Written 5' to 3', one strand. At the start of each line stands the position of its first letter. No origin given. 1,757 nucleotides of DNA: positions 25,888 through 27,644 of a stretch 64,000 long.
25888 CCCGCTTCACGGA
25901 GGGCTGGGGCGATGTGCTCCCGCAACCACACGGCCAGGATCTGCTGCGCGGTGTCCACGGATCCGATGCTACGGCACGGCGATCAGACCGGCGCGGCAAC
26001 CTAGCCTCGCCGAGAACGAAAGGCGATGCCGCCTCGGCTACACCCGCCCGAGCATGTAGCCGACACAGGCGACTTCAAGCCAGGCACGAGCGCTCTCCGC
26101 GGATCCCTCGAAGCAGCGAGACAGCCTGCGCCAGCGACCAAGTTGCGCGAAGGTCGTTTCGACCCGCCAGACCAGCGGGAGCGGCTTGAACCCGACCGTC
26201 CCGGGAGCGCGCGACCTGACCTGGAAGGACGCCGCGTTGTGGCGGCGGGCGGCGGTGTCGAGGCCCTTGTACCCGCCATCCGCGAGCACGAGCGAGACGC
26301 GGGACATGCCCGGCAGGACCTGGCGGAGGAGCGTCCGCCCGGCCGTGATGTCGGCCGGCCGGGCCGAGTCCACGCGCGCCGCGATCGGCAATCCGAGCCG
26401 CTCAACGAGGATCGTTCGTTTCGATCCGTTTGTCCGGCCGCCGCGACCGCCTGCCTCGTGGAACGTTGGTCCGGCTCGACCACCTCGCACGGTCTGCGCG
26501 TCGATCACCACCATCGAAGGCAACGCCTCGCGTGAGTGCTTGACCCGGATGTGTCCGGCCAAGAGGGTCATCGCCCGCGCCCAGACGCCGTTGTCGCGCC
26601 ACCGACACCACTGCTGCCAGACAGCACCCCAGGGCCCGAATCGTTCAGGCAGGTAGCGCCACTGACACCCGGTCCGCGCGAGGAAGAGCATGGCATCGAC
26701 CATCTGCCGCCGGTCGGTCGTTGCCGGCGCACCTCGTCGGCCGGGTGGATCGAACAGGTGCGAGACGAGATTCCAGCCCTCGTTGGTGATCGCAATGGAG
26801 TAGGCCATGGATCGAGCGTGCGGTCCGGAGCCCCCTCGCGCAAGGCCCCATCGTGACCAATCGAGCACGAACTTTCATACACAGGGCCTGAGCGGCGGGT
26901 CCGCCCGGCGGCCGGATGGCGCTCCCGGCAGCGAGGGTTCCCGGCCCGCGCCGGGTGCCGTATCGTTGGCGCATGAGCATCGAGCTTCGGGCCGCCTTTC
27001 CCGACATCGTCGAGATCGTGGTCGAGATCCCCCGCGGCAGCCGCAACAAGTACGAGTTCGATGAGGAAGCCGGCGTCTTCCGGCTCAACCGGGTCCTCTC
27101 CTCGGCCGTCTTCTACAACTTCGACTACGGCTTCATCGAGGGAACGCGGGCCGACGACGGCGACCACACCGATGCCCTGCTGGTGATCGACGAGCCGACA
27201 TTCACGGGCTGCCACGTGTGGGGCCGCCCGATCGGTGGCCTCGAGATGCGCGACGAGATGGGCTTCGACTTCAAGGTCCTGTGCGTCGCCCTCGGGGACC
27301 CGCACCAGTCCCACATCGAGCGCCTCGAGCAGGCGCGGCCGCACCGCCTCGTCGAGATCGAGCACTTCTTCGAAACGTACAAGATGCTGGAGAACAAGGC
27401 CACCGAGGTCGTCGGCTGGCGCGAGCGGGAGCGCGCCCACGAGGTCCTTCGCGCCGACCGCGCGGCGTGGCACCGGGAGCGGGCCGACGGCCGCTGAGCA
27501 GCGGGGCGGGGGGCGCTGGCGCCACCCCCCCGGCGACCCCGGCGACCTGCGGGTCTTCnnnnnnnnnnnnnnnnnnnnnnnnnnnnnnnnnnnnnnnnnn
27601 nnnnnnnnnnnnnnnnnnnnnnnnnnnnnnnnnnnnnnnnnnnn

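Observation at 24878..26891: IS5-family element carrying a DUF4304-HEAT passenger gene, inserted exactly on a stop codon and 81 bp upstream of ppa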

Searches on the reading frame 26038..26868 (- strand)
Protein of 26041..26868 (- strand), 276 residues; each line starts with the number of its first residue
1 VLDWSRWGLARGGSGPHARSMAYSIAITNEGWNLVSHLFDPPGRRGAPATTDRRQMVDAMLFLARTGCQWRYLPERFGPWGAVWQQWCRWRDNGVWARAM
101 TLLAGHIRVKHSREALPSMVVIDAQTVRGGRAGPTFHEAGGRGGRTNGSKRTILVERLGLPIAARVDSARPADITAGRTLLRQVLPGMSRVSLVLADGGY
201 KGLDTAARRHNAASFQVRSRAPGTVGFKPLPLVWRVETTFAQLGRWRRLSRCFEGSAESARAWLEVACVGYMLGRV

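Call 6: search_protein_families(library=pfam, proteins=[window:26041-26868:-], max_evalue=0.01)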
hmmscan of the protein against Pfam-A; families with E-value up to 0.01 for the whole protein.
window:26041-26868:- (276 aa): 2 families
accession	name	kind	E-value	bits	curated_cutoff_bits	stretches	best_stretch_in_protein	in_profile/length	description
PF13340.11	DUF4096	-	8e-23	80.9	34.3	1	27-99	1-75/76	Putative transposase of IS4/5 family (DUF4096)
PF01609.27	DDE_Tnp_1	-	6.3e-15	55.9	23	1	117-206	4-92/200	Transposase DDE domain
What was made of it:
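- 26038..26808 (-): IS5-family DDE transposase, 256 aa, single ORF, intact. DUF4096 + DDE_Tnp_1 (call 6).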

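Call 9: find_encoding_contigs(protein=window:26038-26808:-, flank=6000, max_places=10)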
Protein window:26038-26808:- (256 aa): no gene with exactly this product is on record in the collection.

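Call 22: find_related_loci(query=window:26041-26808:-, collection=genome_contigs, flank=4000)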
Query window:26041-26808:- (256 aa) in genome_contigs; peptide patterns used: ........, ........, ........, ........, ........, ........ (x = any residue, [..] = any of these).
221 stretches matched a pattern; 37 encode a relative of the query (tblastn E <= 1e-3); 37 distinct loci.
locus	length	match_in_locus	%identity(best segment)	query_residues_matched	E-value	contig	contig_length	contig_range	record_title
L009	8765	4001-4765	79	1-256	2e-137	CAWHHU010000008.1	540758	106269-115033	MAG: uncultured Chloroflexia bacterium isolate MFD01721.bin.1.363 genome assembly, contig: contig_41761, whole genome sh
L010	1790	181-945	78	1-256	2e-143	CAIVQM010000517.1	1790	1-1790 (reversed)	uncultured bacterium isolate Kiruna3_bin-1975 genome assembly, contig: bin-1975:517/535, whole genome shotgun sequence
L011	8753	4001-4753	78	1-252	3e-130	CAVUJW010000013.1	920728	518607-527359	MAG: uncultured Chloroflexia bacterium isolate MFD01721.bin.2.170 genome assembly, contig: contig_42946, whole genome sh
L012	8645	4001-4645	78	41-256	6e-109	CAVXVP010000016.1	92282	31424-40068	MAG: uncultured Chloroflexia bacterium isolate MFD06298.bin.2.198 genome assembly, contig: contig_36756, whole genome sh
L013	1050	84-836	65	1-252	4e-115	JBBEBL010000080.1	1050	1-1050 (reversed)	MAG: Chloroflexota bacterium isolate LejiaF_70_36 Lejia_F_181342_length_1050_cov_20, whole genome shotgun sequence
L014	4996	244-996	64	1-252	2e-104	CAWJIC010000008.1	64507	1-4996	MAG: uncultured Chloroflexia bacterium isolate MFD03638.bin.2.4 genome assembly, contig: contig_118, whole genome shotgu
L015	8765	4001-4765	65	1-256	2e-103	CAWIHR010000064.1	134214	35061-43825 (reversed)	MAG: uncultured Chloroflexia bacterium isolate MFD03726.bin.2.159 genome assembly, contig: contig_20116, whole genome sh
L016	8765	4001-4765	65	1-256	4e-104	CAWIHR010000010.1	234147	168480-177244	MAG: uncultured Chloroflexia bacterium isolate MFD03726.bin.2.159 genome assembly, contig: contig_12877, whole genome sh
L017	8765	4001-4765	65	1-256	4e-104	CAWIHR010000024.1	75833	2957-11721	MAG: uncultured Chloroflexia bacterium isolate MFD03726.bin.2.159 genome assembly, contig: contig_19922, whole genome sh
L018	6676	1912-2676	65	1-256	4e-104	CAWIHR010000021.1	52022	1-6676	MAG: uncultured Chloroflexia bacterium isolate MFD03726.bin.2.159 genome assembly, contig: contig_19900, whole genome sh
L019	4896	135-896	62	1-255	2e-98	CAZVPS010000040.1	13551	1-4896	MAG TPA_asm: uncultured Anaerolineaceae bacterium isolate SRP302447_co4_448 genome assembly, contig: NODE_12082_length_1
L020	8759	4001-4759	61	1-256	4e-98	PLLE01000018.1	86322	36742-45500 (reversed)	MAG: Chloroflexi bacterium isolate fen_1079 73.20120800_E3X.6_contig_614, whole genome shotgun sequence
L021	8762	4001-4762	62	1-255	1e-95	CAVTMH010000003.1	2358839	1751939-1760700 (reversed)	MAG: uncultured Chloroflexia bacterium isolate MFD05747.bin.1.75 genome assembly, contig: contig_814, whole genome shotg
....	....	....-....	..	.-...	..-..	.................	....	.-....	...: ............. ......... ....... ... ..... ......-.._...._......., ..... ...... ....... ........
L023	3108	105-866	62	1-255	3e-96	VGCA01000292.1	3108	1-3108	MAG: Actinomycetota bacterium isolate K_Offshore_80m_m2_056 K_Offshore_80m_m2_056_Ga0194132_10051530, whole genome shotg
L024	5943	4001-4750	64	1-256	2e-94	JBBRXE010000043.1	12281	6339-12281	MAG: Candidatus Limnocylindria bacterium isolate La4_metabat2.166 La4_metabat2.166_K_2207936_L_12281_cov_57.9582, whole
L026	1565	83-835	63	1-252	1e-99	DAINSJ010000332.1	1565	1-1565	MAG TPA_asm: Candidatus Limnocylindrales bacterium isolate CTOTU41449 NODE_60892_length_1565_cov_15.920530, whole genome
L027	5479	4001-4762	62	1-255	1e-93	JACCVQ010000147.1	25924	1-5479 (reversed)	MAG: Chloroflexota bacterium isolate MGR_bin130 SD2897-2912_k127_4854360, whole genome shotgun sequence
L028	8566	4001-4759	62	1-255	2e-93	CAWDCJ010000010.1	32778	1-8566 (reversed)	MAG: uncultured Chloroflexia bacterium isolate MFD01872.bin.2.216 genome assembly, contig: contig_200758, whole genome s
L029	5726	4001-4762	60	1-255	4e-91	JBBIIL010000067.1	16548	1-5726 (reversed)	MAG: Chloroflexota bacterium isolate EPS170215_bin_138 NODE_3991_length_16548_cov_8.712909, whole genome shotgun sequenc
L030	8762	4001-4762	60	1-256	7e-90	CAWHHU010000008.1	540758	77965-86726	MAG: uncultured Chloroflexia bacterium isolate MFD01721.bin.1.363 genome assembly, contig: contig_41761, whole genome sh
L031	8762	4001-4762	82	1-255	2e-131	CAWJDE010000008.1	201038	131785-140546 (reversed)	MAG: uncultured Chloroflexia bacterium isolate MFD04944.bin.1.58 genome assembly, contig: contig_39006, whole genome sho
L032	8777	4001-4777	60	1-256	4e-86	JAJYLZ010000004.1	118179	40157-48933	MAG: Chloroflexi bacterium isolate DBS2-1.bin9 NODE_253_length_118179_cov_2.601091, whole genome shotgun sequence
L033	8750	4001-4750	59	1-252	1e-79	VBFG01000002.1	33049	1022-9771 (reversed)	MAG: Chloroflexi bacterium isolate CF_46 14_1009_16_30cm_scaffold_2309, whole genome shotgun sequence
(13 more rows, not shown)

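Call 31: search_protein_families(library=pfam, proteins=[L009:4886-5320:-, L010:1245-1616:-, L010:961-1245:-, L011:5193-5462:-, L011:4750-5208:-, L012:4661-5188:-, L020:4767-5183:-, L021:4620-5870:-, L021:4581-5876:+, L024:5310-5687:-], max_evalue=0.01)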
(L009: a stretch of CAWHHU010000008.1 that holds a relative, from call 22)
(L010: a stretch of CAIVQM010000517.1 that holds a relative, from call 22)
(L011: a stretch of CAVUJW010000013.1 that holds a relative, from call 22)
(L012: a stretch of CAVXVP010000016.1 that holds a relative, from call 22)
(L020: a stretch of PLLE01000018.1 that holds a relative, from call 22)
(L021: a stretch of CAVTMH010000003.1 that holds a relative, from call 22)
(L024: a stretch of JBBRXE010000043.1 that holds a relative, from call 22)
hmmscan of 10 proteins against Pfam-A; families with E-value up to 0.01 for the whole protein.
L009:4886-5320:- (145 aa): 0 families

L010:1245-1616:- (124 aa): 0 families

L010:961-1245:- (95 aa): 0 families

L011:5193-5462:- (90 aa): 0 families

L011:4750-5208:- (153 aa): 0 families

L012:4661-5188:- (176 aa): 0 families

L020:4767-5183:- (139 aa): 0 families

L021:4620-5870:- (417 aa): 0 families

L021:4581-5876:+ (432 aa): 1 family
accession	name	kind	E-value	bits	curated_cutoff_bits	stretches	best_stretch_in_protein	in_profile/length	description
PF14224.11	DUF4331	-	6.1e-23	82.2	27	3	125-198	8-85/421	Domain of unknown function (DUF4331)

L024:5310-5687:- (126 aa): 1 family
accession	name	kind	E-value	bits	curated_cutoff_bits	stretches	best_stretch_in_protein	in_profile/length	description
PF01966.28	HD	-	0.0022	18.7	22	1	28-115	20-90/116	HD domain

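Call 32: search_protein_families(library=pfam, proteins=[L026:896-1366:-, L027:4820-5245:+, L028:4924-5319:-, L029:4862-5485:+, L030:4802-5488:+, L030:4886-5539:-, L031:4834-5490:-, L032:4795-5190:-, L033:4904-5578:+], max_evalue=0.01)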
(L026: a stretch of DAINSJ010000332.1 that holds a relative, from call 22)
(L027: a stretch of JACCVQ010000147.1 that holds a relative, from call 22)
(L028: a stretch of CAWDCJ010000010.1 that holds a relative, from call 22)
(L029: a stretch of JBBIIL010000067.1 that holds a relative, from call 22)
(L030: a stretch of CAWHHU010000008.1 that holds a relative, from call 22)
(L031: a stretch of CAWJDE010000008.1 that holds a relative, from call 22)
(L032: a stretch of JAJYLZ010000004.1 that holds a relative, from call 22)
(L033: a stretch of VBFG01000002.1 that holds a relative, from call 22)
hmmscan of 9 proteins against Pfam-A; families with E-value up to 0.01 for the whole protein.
L026:896-1366:- (157 aa): 8 families
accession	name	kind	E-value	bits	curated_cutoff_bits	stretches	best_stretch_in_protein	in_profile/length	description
PF07883.17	Cupin_2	-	2e-12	47.1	27.2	1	47-100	6-58/70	Cupin domain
PF02311.25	AraC_binding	-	6.7e-07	29.5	21.1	1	44-122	8-87/135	AraC-like ligand binding domain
PF14499.12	DUF4437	-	0.00034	20.3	24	1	47-108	44-102/250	Domain of unknown function (DUF4437)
PF12973.13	Cupin_7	-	0.00087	19.5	27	1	28-97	25-86/105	ChrR Cupin-like domain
PF00190.28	Cupin_1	-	0.0021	18.1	22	1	38-78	33-73/151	Cupin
PF06249.18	EutQ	-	0.0038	17.5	21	1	62-101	97-136/152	Ethanolamine utilisation protein EutQ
PF16867.11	DMSP_lyase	-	0.0046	17.2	27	1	48-104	104-159/162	Dimethlysulfonioproprionate lyase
PF03079.20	ARD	-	0.0068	17.1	27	1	62-105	94-142/157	ARD/ARD' family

L027:4820-5245:+ (142 aa): 2 families
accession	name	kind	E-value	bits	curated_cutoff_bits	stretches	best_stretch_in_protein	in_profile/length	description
PF13474.12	SnoaL_3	-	2.1e-09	38.2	22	1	17-136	1-117/121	SnoaL-like domain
PF12680.13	SnoaL_2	-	4e-07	31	27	1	26-129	6-100/102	SnoaL-like domain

L028:4924-5319:- (132 aa): 5 families
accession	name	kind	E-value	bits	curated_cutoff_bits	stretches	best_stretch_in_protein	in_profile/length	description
PF07883.17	Cupin_2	-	1.3e-10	41.3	27.2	1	43-111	5-69/70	Cupin domain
PF12973.13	Cupin_7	-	3.4e-08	33.7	27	1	13-111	10-100/105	ChrR Cupin-like domain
PF05899.18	Cupin_3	-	0.00068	19.7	23.5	1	48-94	16-60/74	EutQ-like cupin domain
PF12852.13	Cupin_6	-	0.0018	18.5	26.7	1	47-110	22-85/183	Cupin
PF02311.25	AraC_binding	-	0.0089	16.2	21.1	0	61-113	27-76/135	AraC-like ligand binding domain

L029:4862-5485:+ (208 aa): 1 family
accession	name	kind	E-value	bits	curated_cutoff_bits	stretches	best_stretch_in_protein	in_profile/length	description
PF01872.23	RibD_C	-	1.4e-19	71.1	24.1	1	27-198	3-195/197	RibD C-terminal domain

L030:4802-5488:+ (229 aa): 0 families

L030:4886-5539:- (218 aa): 0 families

L031:4834-5490:- (219 aa): 3 families
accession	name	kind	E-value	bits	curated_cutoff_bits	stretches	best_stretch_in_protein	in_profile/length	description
PF13646.12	HEAT_2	-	3.6e-09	37.2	27.7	1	133-211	15-86/88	HEAT repeats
PF02985.28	HEAT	-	3.4e-06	27.3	23.5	0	153-180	4-31/31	HEAT repeat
PF03130.22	HEAT_PBS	-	0.0091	16.9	20.9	1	135-160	2-27/27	PBS lyase HEAT-like repeat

L032:4795-5190:- (132 aa): 0 families

L033:4904-5578:+ (225 aa): 1 family
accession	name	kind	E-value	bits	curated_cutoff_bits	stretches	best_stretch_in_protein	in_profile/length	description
PF10851.13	DUF2652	-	4.5e-22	78.7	22.1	1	52-166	3-115/118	Protein of unknown function (DUF2652)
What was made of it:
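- Their cargo ORFs hit unrelated Pfam families: DUF4331, Cupin_2 (two elements), SnoaL, RibD_C, HEAT_2 and DUF2652 (calls 31, 32). The cargo of the 82%-identical relative L031 also contains HEAT repeats (call 32).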

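Call 43: search_protein_families(library=ncbifam, proteins=[window:26041-26808:-], max_evalue=0.001)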
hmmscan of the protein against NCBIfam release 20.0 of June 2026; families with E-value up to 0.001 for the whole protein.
window:26041-26808:- (256 aa): 1 family
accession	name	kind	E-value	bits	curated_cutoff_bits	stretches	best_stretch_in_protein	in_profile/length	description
NF033580.1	transpos_IS5_3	equivalog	5.8e-54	183.3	110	1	5-252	3-257/258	IS5 family transposase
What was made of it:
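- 26038..26808 (-): NF033580 5.8e-54 (call 43).
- On IS5 family insertion sequence: NCBIfam NF033580 'IS5 family transposase' (equivalog), 183.3 bits against a cutoff of 110, covering 3-257 of 258 profile positions (call 43).
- Checked: 26038..26808(-) is DUF4096 + DDE_Tnp_1 (call 6) and NCBIfam NF033580 'IS5 family transposase' at 183 bits against a cutoff of 110 (call 43).
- NF033580 at 183 bits (call 43).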

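Call 53: search_protein_families(library=padloc, proteins=[L031:4834-5490:-, L021:4581-5876:+, L033:4904-5578:+, L009:4886-5320:-, L010:1245-1616:-, L010:961-1245:-, L011:5193-5462:-, L030:4802-5488:+, L024:5310-5687:-], max_evalue=0.01)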
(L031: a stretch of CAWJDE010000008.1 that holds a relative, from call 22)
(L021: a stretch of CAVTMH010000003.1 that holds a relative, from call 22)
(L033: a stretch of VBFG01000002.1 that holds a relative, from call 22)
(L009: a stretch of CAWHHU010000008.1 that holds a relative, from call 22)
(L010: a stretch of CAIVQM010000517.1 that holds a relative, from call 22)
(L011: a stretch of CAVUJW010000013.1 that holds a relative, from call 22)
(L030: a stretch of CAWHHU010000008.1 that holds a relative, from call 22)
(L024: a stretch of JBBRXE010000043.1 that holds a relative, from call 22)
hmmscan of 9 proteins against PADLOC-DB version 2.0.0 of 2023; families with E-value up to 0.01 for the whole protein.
L031:4834-5490:- (219 aa): 1 family
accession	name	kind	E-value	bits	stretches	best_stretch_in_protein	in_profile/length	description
PDLC02919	HEAT-ARM_XIII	-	0.00038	15.9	1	126-198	586-652/1972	-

L021:4581-5876:+ (432 aa): 0 families

L033:4904-5578:+ (225 aa): 0 families

L009:4886-5320:- (145 aa): 0 families

L010:1245-1616:- (124 aa): 0 families

L010:961-1245:- (95 aa): 0 families

L011:5193-5462:- (90 aa): 0 families

L030:4802-5488:+ (229 aa): 0 families

L024:5310-5687:- (126 aa): 0 families

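Call 64: list_cluster_members(proteins=[P0001, window:26041-26808:-, window:26041-26868:-, P0003])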
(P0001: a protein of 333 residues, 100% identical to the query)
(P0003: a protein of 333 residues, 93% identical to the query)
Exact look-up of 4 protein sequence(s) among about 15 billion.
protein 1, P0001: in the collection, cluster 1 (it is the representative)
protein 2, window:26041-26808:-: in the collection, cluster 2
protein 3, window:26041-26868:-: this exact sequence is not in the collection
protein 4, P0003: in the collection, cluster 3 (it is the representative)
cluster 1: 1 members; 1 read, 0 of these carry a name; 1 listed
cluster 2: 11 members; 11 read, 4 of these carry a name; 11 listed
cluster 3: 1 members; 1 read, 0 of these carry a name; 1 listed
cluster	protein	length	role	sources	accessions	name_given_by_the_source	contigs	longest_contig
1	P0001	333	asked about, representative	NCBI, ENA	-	-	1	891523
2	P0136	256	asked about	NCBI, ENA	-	-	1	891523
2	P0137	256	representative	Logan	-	-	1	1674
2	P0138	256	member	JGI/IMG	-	putative transposase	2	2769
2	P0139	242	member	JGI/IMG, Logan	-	transposase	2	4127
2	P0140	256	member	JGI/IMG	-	putative transposase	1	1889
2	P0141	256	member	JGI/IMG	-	transposase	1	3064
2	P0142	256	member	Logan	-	-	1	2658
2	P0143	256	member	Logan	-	-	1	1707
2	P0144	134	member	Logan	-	-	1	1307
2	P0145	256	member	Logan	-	-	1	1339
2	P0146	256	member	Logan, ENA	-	-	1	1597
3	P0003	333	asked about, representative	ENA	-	-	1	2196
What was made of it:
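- On Transporter IS (tIS): The exact proteins are recorded on one contig only (call 64).
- The exact transposase and cargo proteins are each recorded on a single contig (call 64), so recent multi-copy transposition of this exact element is not shown.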

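Call 75: search_dna_similar(query=window:26041-26808:-, collection=plasmids, mode=protein, max_rows=15)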
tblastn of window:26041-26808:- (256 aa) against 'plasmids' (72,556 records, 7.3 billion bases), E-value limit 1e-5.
Records with a match: 2831; places in all: 6159; records where one place covers at least 80% of the query: 1931.
Best place of each record, by identity: <60% 2831.
By first word of the organism name: Lactiplantibacillus 422; Streptomyces 324; Rhizobium 164; Acinetobacter 130; Sinorhizobium 123; Ralstonia 111; Lacticaseibacillus 102; Klebsiella 73; Pseudomonas 72; Levilactobacillus 53; and 217 more.
By predicted mobility (MOB-suite, as given by PLSDB): non-mobilizable 1044; mobilizable 1038; conjugative 749.
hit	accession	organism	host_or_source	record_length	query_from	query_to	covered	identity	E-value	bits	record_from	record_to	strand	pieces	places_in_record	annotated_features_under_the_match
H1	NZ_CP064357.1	Miltoncostaea oceani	pure culture,marine sediment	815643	1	256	100%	52.1%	1e-77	262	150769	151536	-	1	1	IS5 family transposase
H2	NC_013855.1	Azospirillum sp. B510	-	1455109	3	256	99%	38.1%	2e-38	149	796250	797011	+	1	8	record has no annotation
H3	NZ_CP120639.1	Rhizobium sp. 32-5/1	Vicia cracca,cell cilture,root nodule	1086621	1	251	98%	38.3%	9e-41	155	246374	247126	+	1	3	record has no annotation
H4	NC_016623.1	Azospirillum lipoferum 4B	-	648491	1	256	100%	37.5%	2e-37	146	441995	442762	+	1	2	IS5-like element ISAli1 family transposase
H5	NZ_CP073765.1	Methylovirgula sp. HY1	soil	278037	3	256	99%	37.6%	5e-40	154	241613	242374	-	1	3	IS5 family transposase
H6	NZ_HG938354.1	Neorhizobium galegae bv. orientalis str. HAMBI 540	Galega orientalis root nodule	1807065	1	256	100%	37.4%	3e-32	163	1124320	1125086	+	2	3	record has no annotation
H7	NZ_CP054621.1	Azospirillum oryzae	cell culture,soil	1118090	1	256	100%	37.1%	3e-37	145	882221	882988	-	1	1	record has no annotation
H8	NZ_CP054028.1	Rhizobium hidalgonense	Pisum sativum l. (pea),Pure culture,Pea ...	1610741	1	256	100%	36.8%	1e-39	152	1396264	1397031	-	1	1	record has no annotation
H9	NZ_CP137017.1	Sinorhizobium fredii GR64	Phaseolus vulgaris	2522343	3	256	99%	37.1%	2e-39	152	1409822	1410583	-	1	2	record has no annotation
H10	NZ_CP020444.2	Paracoccus yeei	Homo sapiens,Urine suprapubic aspirate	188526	3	249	96%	38.2%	1e-36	144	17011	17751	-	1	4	IS5 family transposase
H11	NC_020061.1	Rhizobium tropici CIAT 899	Phaseolus vulgaris root nodule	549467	3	249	96%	38.1%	3e-15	152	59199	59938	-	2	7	IS5-like element ISRtr4 family transposase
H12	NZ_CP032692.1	Rhizobium sp. CCGE532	Phaseolus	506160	3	249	96%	38.1%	3e-15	152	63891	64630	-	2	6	IS5-like element ISRtr4 family transposase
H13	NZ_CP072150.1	Rhizobium sp. K1/93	Himalayan blackberry,cell culture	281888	3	256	99%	37.0%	2e-37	146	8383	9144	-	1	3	IS5 family transposase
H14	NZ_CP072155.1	Rhizobium sp. K15/93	Himalayan blackberry,cell culture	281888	3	256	99%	37.0%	2e-37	146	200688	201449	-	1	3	IS5 family transposase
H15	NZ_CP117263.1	Rhizobium tumorigenes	Rubus sp.,pure bacterial culture,Aerial ...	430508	3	256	99%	37.0%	2e-37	146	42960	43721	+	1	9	IS5 family transposase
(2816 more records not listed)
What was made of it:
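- On IS1031 group of the IS5 family: The nearest named elements in plasmid records are the ISAli1 and ISRtr4 families at 37-38% aa identity (call 75).
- Closest known: IS5 family, IS1031/IS427 groups. Different: The best cultured hit is 52% (Miltoncostaea oceani) (call 75).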

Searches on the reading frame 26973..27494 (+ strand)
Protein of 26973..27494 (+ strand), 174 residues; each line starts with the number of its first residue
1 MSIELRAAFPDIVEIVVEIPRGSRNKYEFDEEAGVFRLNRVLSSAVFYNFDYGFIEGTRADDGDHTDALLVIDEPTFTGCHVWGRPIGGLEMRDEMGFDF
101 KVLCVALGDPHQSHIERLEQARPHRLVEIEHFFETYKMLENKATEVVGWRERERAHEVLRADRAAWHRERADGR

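Call 6: search_protein_families(library=pfam, proteins=[window:26973-27494:+], max_evalue=0.01)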
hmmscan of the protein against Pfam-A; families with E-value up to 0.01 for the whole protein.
window:26973-27494:+ (174 aa): 1 family
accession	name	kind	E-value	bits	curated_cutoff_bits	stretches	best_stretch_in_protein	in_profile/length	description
PF00719.24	Pyrophosphatase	-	7.7e-46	156.1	23.5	1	15-166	1-152/153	Inorganic pyrophosphatase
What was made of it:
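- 26961..27497 (+): Flanking host gene ppa (ATG at 26973) with a conserved -10-like TATCGT (26961-26966) 6 nt upstream, outside the IS. Pfam Pyrophosphatase 8e-46 (call 6).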
